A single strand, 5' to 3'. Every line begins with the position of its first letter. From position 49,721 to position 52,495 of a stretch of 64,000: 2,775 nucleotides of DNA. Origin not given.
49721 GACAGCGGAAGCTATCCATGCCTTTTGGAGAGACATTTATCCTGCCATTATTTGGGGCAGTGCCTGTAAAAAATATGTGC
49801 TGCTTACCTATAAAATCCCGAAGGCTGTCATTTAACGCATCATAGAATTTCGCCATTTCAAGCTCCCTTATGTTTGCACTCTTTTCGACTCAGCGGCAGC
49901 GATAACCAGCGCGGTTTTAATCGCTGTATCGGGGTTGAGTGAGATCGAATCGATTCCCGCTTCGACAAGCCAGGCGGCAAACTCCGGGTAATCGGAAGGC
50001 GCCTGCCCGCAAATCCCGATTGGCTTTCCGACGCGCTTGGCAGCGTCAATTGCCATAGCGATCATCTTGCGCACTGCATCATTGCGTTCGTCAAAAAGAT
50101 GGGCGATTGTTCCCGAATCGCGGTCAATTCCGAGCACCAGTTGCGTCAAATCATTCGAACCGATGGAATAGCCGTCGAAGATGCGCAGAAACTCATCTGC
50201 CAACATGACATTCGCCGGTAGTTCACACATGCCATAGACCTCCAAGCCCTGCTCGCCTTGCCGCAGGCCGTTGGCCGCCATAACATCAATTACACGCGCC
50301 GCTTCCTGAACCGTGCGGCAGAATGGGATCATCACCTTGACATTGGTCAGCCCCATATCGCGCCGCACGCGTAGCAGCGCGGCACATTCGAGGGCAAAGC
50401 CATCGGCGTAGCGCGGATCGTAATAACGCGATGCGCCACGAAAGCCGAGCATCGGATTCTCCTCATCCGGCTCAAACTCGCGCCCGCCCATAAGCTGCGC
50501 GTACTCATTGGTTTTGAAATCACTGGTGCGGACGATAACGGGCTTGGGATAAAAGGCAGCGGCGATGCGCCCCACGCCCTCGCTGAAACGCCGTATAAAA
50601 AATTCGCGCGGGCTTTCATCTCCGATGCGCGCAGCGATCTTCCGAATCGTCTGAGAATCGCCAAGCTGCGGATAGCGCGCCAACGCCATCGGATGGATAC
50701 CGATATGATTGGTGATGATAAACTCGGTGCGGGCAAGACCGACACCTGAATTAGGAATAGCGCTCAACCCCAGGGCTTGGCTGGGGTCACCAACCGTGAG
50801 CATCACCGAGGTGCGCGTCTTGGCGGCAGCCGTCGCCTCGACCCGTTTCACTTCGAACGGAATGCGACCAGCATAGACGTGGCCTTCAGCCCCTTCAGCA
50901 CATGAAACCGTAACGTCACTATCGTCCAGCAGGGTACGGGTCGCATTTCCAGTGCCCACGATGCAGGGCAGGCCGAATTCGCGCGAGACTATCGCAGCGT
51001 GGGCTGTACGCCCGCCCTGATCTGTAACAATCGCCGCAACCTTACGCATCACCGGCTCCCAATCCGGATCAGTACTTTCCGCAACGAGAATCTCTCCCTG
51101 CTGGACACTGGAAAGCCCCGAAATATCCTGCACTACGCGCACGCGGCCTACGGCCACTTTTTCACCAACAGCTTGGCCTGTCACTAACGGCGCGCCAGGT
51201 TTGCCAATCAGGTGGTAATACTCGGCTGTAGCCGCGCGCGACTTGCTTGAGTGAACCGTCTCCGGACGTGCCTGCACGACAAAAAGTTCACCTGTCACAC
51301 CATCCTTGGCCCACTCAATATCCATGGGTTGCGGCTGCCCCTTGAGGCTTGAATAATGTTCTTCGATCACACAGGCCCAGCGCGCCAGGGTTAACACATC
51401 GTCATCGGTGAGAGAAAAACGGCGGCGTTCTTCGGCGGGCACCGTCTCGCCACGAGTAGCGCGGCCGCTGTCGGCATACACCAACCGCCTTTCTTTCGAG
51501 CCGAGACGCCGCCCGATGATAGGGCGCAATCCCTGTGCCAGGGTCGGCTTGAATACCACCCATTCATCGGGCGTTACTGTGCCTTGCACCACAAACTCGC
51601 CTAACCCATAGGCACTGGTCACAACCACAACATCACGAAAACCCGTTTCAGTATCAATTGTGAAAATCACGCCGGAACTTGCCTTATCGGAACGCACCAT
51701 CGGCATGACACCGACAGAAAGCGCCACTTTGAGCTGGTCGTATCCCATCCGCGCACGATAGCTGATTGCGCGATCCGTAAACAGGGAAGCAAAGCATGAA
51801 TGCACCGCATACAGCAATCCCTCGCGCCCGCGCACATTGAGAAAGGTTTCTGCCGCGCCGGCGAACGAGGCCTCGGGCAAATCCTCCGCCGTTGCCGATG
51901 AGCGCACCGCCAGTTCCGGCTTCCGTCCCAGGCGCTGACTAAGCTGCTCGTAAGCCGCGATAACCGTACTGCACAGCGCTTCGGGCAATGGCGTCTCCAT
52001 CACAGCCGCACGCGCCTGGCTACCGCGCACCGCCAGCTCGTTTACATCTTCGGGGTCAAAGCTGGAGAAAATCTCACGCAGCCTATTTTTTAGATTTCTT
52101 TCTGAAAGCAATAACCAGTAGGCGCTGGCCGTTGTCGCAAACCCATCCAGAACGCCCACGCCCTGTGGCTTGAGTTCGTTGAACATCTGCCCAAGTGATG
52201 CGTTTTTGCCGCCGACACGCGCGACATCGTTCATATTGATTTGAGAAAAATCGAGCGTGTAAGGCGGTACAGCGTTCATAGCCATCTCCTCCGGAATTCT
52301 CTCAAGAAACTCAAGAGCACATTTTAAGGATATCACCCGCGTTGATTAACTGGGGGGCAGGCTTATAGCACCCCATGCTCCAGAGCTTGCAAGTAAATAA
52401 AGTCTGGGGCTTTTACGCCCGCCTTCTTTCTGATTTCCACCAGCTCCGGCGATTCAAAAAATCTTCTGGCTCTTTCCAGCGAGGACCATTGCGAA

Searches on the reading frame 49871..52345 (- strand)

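Call 75: search_protein_families(library=pfam, proteins=[window:49871-52345:-], max_evalue=0.00001)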
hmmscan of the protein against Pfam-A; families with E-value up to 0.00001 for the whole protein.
window:49871-52345:- (825 aa): 3 families
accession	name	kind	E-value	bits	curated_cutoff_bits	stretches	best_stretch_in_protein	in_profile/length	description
PF01326.24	PPDK_N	-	8.8e-110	367.5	27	1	42-375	2-322/328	Pyruvate phosphate dikinase, AMP/ATP-binding domain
PF02896.24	PEP-utilizers_C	-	1.6e-59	201.9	22.8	1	500-816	8-289/293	PEP-utilising enzyme, PEP-binding domain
PF00391.29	PEP-utilizers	-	6.6e-27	93.4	23.1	1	415-485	2-72/72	PEP-utilising enzyme, mobile domain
